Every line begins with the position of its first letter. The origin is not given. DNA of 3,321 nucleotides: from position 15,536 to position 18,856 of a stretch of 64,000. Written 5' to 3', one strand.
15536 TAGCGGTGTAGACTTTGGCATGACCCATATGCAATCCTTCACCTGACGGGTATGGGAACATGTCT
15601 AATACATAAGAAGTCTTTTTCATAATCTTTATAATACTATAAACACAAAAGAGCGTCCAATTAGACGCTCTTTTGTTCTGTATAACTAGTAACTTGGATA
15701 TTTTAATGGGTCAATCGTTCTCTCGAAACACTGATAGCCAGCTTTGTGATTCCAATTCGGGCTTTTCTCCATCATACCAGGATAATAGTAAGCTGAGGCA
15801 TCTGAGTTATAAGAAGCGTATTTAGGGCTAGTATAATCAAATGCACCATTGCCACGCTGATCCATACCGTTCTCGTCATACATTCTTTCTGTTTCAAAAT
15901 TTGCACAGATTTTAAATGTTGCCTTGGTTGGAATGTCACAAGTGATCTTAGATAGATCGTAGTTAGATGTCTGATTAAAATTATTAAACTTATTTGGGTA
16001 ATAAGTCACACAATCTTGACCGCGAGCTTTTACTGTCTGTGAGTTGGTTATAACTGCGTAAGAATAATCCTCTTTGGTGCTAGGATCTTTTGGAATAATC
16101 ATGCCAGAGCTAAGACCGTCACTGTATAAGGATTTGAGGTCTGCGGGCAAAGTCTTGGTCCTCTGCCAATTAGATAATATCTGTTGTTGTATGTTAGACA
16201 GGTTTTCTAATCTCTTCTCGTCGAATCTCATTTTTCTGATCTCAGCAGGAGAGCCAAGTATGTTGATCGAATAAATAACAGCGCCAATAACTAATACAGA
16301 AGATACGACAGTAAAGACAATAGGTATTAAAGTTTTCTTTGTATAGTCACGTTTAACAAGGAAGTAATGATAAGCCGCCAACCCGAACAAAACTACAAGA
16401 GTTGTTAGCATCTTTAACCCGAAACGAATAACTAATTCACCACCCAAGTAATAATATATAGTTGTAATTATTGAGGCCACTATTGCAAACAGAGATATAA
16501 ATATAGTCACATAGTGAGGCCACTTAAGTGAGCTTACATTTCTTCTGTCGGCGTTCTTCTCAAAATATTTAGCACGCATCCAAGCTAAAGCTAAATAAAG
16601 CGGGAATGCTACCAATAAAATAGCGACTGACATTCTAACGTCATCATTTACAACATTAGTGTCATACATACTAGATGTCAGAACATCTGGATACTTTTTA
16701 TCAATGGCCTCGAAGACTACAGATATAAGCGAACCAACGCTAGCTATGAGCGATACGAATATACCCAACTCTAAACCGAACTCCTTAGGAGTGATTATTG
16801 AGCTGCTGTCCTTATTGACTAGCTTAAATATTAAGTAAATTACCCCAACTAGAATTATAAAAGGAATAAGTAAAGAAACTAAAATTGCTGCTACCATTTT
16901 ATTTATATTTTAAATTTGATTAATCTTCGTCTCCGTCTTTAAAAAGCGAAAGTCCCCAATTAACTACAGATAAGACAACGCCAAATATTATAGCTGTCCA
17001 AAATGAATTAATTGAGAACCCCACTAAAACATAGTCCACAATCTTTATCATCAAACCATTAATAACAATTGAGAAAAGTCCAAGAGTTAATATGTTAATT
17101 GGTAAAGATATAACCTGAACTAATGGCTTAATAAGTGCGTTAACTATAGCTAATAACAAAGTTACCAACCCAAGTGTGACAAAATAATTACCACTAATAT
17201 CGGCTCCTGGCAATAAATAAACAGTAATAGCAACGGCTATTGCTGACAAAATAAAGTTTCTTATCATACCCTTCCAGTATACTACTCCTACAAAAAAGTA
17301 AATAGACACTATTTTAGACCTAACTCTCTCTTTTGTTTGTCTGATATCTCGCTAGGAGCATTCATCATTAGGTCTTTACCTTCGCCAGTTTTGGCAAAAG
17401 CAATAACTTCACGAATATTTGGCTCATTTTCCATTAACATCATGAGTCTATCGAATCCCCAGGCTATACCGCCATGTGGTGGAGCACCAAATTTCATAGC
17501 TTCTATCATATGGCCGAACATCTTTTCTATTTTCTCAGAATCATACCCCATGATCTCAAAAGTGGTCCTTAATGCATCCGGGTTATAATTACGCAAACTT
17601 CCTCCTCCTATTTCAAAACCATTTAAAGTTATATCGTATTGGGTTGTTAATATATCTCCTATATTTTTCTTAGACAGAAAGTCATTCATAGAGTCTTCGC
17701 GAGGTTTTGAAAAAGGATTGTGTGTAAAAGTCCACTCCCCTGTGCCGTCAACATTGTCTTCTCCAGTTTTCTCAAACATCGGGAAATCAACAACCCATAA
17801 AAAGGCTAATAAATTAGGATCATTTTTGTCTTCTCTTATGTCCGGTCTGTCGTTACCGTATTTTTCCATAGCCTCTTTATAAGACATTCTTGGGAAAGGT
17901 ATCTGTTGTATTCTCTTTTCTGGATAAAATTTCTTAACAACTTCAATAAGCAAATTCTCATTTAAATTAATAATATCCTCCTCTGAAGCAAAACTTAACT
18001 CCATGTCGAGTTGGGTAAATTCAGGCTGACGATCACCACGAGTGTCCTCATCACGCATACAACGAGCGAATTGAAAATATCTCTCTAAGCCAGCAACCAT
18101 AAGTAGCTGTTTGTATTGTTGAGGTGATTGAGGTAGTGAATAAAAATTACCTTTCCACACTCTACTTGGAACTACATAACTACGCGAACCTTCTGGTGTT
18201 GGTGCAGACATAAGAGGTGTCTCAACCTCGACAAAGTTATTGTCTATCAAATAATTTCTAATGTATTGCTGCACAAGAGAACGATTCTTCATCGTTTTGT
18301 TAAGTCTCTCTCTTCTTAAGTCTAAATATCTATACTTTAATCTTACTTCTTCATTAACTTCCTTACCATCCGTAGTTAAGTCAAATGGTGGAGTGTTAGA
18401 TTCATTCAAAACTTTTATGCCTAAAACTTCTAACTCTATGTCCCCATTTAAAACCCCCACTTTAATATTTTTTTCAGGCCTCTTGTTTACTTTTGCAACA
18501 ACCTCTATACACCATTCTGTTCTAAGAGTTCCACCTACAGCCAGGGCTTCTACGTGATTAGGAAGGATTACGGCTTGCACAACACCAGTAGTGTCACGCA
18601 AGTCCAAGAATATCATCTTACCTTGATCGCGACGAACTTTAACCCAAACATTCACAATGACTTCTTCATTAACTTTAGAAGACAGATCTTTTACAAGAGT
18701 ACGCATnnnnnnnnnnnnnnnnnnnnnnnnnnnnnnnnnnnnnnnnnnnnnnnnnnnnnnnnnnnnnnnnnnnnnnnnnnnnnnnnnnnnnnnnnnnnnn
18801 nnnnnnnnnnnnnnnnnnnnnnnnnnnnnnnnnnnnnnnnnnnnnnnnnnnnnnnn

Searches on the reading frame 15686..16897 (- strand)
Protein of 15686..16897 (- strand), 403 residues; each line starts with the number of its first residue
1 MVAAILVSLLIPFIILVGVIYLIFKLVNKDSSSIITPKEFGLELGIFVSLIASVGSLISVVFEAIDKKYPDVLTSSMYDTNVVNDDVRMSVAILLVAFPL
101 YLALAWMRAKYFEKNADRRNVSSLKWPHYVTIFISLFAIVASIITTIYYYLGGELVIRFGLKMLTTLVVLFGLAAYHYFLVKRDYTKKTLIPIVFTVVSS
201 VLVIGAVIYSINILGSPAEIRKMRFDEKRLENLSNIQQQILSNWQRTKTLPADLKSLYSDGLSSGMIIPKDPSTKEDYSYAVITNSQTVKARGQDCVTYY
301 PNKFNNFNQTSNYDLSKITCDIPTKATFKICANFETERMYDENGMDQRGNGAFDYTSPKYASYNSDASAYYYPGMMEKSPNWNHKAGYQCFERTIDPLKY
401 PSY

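Call 7: search_protein_families(library=pfam, proteins=[window:15686-16897:-])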
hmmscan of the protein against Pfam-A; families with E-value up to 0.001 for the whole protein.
window:15686-16897:- (403 aa): 1 family
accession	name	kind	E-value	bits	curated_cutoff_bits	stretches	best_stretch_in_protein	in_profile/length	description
PF18920.5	DUF5671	-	6.2e-12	46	28.4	1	46-167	8-124/132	Domain of unknown function (DUF5671)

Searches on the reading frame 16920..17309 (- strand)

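Call 7: search_protein_families(library=pfam, proteins=[window:16920-17309:-])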
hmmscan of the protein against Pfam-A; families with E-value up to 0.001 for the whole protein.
window:16920-17309:- (129 aa): 1 family
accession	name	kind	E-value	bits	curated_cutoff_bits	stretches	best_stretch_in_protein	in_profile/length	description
PF04020.18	Phage_holin_4_2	-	1.6e-26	93.4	28.8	1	15-118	3-104/105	Mycobacterial 4 TMS phage holin, superfamily IV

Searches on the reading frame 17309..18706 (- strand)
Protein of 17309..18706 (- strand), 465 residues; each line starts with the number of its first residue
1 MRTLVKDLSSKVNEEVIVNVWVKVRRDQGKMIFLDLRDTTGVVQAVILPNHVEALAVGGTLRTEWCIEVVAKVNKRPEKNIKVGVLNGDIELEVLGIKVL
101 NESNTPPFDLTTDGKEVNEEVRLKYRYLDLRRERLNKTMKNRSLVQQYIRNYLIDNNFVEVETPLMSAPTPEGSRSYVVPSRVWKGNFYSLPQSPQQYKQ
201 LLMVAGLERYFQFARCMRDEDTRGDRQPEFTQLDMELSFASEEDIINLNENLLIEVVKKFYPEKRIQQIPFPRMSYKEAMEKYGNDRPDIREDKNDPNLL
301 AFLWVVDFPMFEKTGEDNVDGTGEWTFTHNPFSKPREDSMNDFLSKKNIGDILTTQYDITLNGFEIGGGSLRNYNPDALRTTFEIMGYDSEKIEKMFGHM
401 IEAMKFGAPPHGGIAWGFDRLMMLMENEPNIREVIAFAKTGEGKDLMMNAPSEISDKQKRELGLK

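Call 7: search_protein_families(library=pfam, proteins=[window:17309-18706:-])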
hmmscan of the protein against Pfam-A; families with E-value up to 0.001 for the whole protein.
window:17309-18706:- (465 aa): 2 families
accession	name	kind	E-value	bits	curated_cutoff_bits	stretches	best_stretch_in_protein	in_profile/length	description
PF00152.25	tRNA-synt_2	-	1.9e-107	359.3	25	1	118-440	1-307/308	tRNA synthetases class II (D, K and N)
PF01336.31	tRNA_anti-codon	-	8.3e-12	45.3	27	1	16-100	1-75/75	OB-fold nucleic acid binding domain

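Call 14: find_related_loci(query=window:17309-18706:-, collection=genome_contigs, flank=2500)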
Query window:17309-18706:- (465 aa) in genome_contigs; peptide patterns used: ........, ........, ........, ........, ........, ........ (x = any residue, [..] = any of these).
599 stretches matched a pattern (row limit reached: there are more); 585 encode a relative of the query (tblastn E <= 1e-3); the best 80 are kept; 80 distinct loci.
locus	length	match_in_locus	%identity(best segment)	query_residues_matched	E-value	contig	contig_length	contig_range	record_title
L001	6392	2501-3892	73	2-465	0e+0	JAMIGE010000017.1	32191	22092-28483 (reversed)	MAG: Candidatus Paceibacterota bacterium isolate UR_AS_metabat.67 k201_796349, whole genome shotgun sequence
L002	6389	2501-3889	74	2-465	0e+0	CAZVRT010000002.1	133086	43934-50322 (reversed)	MAG TPA_asm: uncultured Candidatus Saccharibacteria bacterium isolate SRP344714_co1_161 genome assembly, contig: NODE_29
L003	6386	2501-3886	71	2-463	0e+0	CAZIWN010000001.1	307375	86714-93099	MAG TPA_asm: uncultured Candidatus Saccharibacteria bacterium isolate SRP278252_co2_888 genome assembly, contig: NODE_21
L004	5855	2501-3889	73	2-465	0e+0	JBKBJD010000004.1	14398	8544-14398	MAG: Candidatus Paceibacteria bacterium isolate 21H_026.bin.14 NODE_4_length_14398_cov_3.261085, whole genome shotgun se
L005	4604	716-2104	71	2-465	0e+0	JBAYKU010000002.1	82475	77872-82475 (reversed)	MAG: Candidatus Paceibacterota bacterium isolate SO_2016_GW1_87 scaffold00672_OW334_2016, whole genome shotgun sequence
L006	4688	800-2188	71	2-464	0e+0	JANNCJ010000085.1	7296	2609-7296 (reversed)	MAG: bacterium isolate OTE_78_metabat_195 OTE_78_k141_3655951, whole genome shotgun sequence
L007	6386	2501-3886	71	2-464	0e+0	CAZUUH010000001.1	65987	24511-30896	MAG TPA_asm: uncultured Candidatus Saccharibacteria bacterium isolate SRP192927_co3_445 genome assembly, contig: NODE_68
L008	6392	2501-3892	70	1-464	0e+0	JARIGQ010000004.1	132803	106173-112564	MAG: Candidatus Nomurabacteria bacterium isolate CullarsAll.DT.22 k141_718607, whole genome shotgun sequence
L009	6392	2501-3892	70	2-465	0e+0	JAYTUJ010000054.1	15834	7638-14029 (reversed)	MAG: bacterium isolate GFS_5522 GFS_5522_53, whole genome shotgun sequence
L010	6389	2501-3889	71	2-465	0e+0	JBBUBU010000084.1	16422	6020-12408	MAG: Patescibacteria group bacterium isolate H43-bin105_1 H43_bin105_1_000000000084, whole genome shotgun sequence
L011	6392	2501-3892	71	2-465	0e+0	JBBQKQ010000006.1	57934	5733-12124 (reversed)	MAG: Candidatus Paceibacteria bacterium isolate Co_metawrap_573 Cmw_573_k141_27646366_length_57934_cov_9.9988, whole gen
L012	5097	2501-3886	71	2-464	0e+0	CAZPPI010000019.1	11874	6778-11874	MAG TPA_asm: uncultured Gammaproteobacteria bacterium isolate SRP294416_co1_755 genome assembly, contig: NODE_11788_leng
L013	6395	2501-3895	67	1-465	0e+0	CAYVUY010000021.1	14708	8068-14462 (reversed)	MAG TPA_asm: uncultured Candidatus Saccharibacteria bacterium isolate SRP296810_co1_301 genome assembly, contig: NODE_44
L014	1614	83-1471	69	2-465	0e+0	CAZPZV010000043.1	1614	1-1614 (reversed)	MAG TPA_asm: uncultured Candidatus Saccharibacteria bacterium isolate binchicken_co32_241 genome assembly, contig: NODE_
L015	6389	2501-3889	69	2-465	0e+0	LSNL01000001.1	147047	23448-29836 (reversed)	MAG: Parcubacteria group bacterium M10-OD1-1 Contig1155, whole genome shotgun sequence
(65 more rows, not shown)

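Call 15: search_protein_families(library=ncbifam, proteins=[window:17309-18706:-])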
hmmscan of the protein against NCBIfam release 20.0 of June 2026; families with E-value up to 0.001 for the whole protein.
window:17309-18706:- (465 aa): 15 families
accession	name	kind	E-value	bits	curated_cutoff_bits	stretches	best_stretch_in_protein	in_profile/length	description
NF001750.0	PRK00476.1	equivalog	3.2e-177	590.4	443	2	10-293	15-296/590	aspartate--tRNA ligase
TIGR00459.1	aspS_bact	equivalog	5e-162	540.3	373.85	2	4-293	6-291/586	aspartate--tRNA ligase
NF009460.0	PRK12820.1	equivalog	1.5e-118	396.9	1379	2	10-293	32-324/723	bifunctional aspartyl-tRNA synthetase/aspartyl/glutamyl-tRNA amidotransferase subunit C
NF003483.0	PRK05159.1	equivalog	1.6e-60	205.2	353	1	2-438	5-430/438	aspartate--tRNA(Asn) ligase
TIGR00458.1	aspS_nondisc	equivalog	2.6e-53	181.5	368.4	2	12-279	11-283/428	aspartate--tRNA(Asn) ligase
TIGR00457.1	asnS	equivalog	6.7e-40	137.3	342.6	2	3-263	6-267/455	asparagine--tRNA ligase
NF003037.0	PRK03932.1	equivalog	1.8e-39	136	414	2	5-264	6-266/451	asparagine--tRNA ligase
NF001756.1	PRK00484.1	subfamily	3.2e-37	128.3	468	1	10-438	48-483/488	lysine--tRNA ligase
TIGR00499.1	lysS_bact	equivalog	1.6e-36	126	427.6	2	10-266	50-299/496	lysine--tRNA ligase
NF009101.0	PRK12445.1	subfamily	4.6e-27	94.7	1026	2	11-283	63-336/505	lysine--tRNA ligase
NF002821.0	PRK02983.1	equivalog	1.4e-25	89.5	742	2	6-258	652-897/1102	bifunctional lysylphosphatidylglycerol synthetase/lysine--tRNA ligase LysX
TIGR00462.1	genX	equivalog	3.9e-21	75.8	286.9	2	140-287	2-146/304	EF-P lysine aminoacylase EpmA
NF006828.0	PRK09350.1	equivalog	7.4e-19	68.2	264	2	137-284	14-157/325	elongation factor P--(R)-beta-lysine ligase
NF005054.0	PRK06462.1-4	equivalog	6.3e-18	64.9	309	1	124-309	10-211/318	asparagine synthetase A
NF005052.0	PRK06462.1-1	equivalog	1.3e-13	50.8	368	1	113-261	25-174/353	asparagine synthetase A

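Call 21: find_encoding_contigs(protein=window:17309-18706:-, flank=3000, max_places=10)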
Protein window:17309-18706:- (465 aa): 1 contig read that carries it; 1 place shown.
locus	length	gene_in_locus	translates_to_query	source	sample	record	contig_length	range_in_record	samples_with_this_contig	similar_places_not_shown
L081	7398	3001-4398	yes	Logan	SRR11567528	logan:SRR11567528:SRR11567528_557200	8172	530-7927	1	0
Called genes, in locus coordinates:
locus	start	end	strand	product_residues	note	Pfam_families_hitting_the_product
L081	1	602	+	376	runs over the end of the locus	?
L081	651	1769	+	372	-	-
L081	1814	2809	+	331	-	PF00579:tRNA-synt_1b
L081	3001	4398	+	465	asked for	PF01336:tRNA_anti-codon, PF00152:tRNA-synt_2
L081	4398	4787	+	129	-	PF04020:Phage_holin_4_2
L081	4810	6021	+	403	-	PF18920:DUF5671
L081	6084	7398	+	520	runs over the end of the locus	?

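Call 22: find_homologous_proteins(query=window:17309-18706:-, max_evalue=1e-100)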
Query window:17309-18706:- (465 aa): 7984 proteins with E <= 1e-100 among 8000 candidates; the best 120 are listed.
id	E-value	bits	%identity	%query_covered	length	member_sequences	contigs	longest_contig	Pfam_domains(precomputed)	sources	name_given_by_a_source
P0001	0.0e+0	1060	100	100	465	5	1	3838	PF01336.32,PF00152.26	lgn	-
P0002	2.0e-282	954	87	100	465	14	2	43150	PF01336.32,PF00152.26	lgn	-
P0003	4.0e-282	953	87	100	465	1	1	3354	PF01336.32,PF00152.26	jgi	jgi:aspartyl-tRNA synthetase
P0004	1.0e-271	919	85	100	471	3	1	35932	PF01336.32,PF00152.26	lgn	-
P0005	8.1e-268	906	83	100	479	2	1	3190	PF01336.32,PF00152.26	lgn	-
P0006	1.5e-267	905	84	100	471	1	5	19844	PF01336.32,PF00152.26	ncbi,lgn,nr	ncbi:MAG: aspartyl-tRNA synthetase [Patescibacteria group bacterium]|nr:aspartyl-tRNA synthetase [Pa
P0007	8.1e-256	867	78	100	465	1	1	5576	PF01336.32,PF00152.26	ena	-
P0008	1.6e-255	866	78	100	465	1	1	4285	PF01336.32,PF00152.26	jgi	jgi:aspartyl-tRNA synthetase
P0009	3.8e-255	865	78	100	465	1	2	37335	PF01336.32,PF00152.26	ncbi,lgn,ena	-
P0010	1.1e-254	863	78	100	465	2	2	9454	PF01336.32,PF00152.26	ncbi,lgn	-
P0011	1.9e-254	862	78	100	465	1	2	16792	PF01336.32,PF00152.26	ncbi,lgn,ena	-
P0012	1.3e-253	860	79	100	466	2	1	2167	PF01336.32,PF00152.26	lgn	-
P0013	2.8e-253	858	78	100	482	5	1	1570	PF01336.32,PF00152.26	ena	-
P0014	7.5e-253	857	78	100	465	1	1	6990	PF01336.32,PF00152.26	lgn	-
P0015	2.4e-252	855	78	100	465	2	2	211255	PF01336.32,PF00152.26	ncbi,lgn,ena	-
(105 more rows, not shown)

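Call 23: find_encoding_contigs(protein=P0002, flank=2500, max_places=3)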
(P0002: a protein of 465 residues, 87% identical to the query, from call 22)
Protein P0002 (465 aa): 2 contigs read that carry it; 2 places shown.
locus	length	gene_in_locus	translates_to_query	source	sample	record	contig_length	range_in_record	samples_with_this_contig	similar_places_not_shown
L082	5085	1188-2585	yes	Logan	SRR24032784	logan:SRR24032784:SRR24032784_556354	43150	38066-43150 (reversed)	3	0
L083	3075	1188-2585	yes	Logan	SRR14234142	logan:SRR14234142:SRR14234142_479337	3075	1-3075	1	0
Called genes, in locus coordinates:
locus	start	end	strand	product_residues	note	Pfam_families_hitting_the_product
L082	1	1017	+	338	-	?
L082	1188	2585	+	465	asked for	PF01336:tRNA_anti-codon, PF00152:tRNA-synt_2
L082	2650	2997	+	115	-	PF04020:Phage_holin_4_2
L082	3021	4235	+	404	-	PF18920:DUF5671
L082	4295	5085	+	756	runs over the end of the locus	PF00133:tRNA-synt_1, PF01406:tRNA-synt_1e (faint), PF09334:tRNA-synt_1g, PF13603:tRNA-synt_1_2, PF09334:tRNA-synt_1g (weak), PF00133:tRNA-synt_1, PF08264:Anticodon_1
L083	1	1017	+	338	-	?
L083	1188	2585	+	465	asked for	PF01336:tRNA_anti-codon, PF00152:tRNA-synt_2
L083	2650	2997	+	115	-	PF04020:Phage_holin_4_2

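Call 24: find_encoding_contigs(protein=P0003, flank=2500, max_places=3)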
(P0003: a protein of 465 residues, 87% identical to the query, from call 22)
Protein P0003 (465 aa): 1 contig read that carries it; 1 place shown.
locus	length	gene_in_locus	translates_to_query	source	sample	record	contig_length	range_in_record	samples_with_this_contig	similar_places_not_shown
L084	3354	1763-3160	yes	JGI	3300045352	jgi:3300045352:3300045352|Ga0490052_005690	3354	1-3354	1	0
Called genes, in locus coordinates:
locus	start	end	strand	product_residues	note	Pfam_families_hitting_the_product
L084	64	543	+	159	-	-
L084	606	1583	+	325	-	PF00579:tRNA-synt_1b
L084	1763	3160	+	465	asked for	PF01336:tRNA_anti-codon, PF00152:tRNA-synt_2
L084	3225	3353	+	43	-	?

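Call 25: find_encoding_contigs(protein=P0004, flank=2500, max_places=3)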
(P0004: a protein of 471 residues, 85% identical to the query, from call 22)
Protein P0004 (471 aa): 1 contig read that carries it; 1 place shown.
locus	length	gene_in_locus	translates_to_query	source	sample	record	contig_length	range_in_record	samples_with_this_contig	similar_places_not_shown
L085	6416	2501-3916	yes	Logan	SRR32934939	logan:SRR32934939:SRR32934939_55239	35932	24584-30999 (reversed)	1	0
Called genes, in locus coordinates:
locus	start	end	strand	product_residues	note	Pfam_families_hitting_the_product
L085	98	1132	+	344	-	-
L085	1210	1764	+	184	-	PF13529:Peptidase_C39_2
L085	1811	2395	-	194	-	-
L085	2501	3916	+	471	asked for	PF01336:tRNA_anti-codon, PF00152:tRNA-synt_2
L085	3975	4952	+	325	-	PF01933:CofD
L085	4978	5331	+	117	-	PF04020:Phage_holin_4_2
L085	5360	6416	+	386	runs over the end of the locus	PF00390:malic, PF03949:Malic_M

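Call 26: find_encoding_contigs(protein=P0006, flank=2500, max_places=3)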
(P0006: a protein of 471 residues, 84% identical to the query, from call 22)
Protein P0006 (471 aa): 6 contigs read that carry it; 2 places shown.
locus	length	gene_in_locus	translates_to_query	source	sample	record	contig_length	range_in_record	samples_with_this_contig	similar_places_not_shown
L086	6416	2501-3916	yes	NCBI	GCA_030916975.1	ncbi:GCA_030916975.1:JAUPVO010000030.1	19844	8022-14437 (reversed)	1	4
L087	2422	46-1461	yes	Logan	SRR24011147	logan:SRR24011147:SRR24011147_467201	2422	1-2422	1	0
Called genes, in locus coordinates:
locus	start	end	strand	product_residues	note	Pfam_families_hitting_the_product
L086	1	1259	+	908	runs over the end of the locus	PF26449:DUF8128, PF10412:TrwB_AAD_bind (faint), PF12696:TraG-D_C (faint)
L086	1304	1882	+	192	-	PF02600:DsbB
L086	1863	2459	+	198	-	PF13529:Peptidase_C39_2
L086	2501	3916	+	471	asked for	PF01336:tRNA_anti-codon, PF00152:tRNA-synt_2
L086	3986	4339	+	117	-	PF04020:Phage_holin_4_2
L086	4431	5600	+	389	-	PF00390:malic, PF03949:Malic_M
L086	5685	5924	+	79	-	PF04304:DUF454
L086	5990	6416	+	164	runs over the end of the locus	PF00578:AhpC-TSA, PF08534:Redoxin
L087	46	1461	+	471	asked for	PF01336:tRNA_anti-codon, PF00152:tRNA-synt_2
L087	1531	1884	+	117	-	PF04020:Phage_holin_4_2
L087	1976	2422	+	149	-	?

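Call 30: find_encoding_contigs(protein=P0005, flank=2500, max_places=2)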
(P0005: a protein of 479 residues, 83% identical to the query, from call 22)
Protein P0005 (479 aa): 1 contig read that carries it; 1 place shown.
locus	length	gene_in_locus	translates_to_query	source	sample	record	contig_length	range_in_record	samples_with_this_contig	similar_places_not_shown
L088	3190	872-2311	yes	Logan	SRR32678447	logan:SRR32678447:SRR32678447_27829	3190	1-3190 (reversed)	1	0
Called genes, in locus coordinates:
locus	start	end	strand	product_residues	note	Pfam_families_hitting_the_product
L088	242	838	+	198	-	PF01928:CYTH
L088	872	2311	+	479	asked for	PF01336:tRNA_anti-codon, PF00152:tRNA-synt_2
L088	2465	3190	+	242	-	?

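Call 31: find_encoding_contigs(protein=P0009, flank=2500, max_places=2)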
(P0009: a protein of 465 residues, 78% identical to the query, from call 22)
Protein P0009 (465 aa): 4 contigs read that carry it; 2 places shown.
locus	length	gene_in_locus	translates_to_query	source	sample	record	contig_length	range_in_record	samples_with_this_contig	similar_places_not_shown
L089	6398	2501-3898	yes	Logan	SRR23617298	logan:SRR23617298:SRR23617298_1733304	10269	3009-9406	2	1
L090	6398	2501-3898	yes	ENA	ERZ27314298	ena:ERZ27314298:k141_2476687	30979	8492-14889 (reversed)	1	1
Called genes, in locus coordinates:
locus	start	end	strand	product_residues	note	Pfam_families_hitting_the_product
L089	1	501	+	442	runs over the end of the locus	PF00890:FAD_binding_2 (faint), PF03486:HI0933_like, PF07992:Pyr_redox_2 (faint), PF22780:HI0933_like_1st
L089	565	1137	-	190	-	-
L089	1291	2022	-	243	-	-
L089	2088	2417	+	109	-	-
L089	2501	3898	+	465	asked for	PF01336:tRNA_anti-codon, PF00152:tRNA-synt_2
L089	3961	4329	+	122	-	PF04020:Phage_holin_4_2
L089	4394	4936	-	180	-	-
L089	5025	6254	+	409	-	PF18920:DUF5671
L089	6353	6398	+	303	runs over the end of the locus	?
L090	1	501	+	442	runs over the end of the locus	PF00890:FAD_binding_2 (faint), PF03486:HI0933_like, PF07992:Pyr_redox_2 (faint), PF22780:HI0933_like_1st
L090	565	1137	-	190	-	-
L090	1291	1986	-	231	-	-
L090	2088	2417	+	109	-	-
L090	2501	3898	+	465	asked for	PF01336:tRNA_anti-codon, PF00152:tRNA-synt_2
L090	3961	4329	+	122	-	PF04020:Phage_holin_4_2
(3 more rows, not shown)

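Call 32: find_encoding_contigs(protein=P0015, flank=2500, max_places=2)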
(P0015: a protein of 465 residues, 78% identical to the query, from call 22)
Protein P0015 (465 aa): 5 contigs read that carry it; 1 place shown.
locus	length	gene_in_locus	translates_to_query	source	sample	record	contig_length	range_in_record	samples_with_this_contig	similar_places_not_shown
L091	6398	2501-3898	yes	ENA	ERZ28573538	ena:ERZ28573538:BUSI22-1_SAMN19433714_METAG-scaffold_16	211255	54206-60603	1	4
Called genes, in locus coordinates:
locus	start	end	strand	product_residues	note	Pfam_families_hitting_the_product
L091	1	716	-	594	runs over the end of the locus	PF05970:PIF1, PF13245:AAA_19, PF13401:AAA_22 (weak), PF13604:AAA_30, PF21530:Pif1_2B_dom (weak), PF14493:HTH_40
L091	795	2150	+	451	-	PF00890:FAD_binding_2, PF03486:HI0933_like, PF12831:FAD_oxidored, PF22780:HI0933_like_1st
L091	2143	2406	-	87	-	PF01541:GIY-YIG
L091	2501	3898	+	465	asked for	PF01336:tRNA_anti-codon, PF00152:tRNA-synt_2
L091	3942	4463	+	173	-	PF09351:DUF1993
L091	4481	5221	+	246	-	PF00005:ABC_tran, PF13304:AAA_21 (weak)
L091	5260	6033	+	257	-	PF01061:ABC2_membrane, PF12698:ABC2_membrane_3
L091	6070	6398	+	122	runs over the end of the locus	PF04020:Phage_holin_4_2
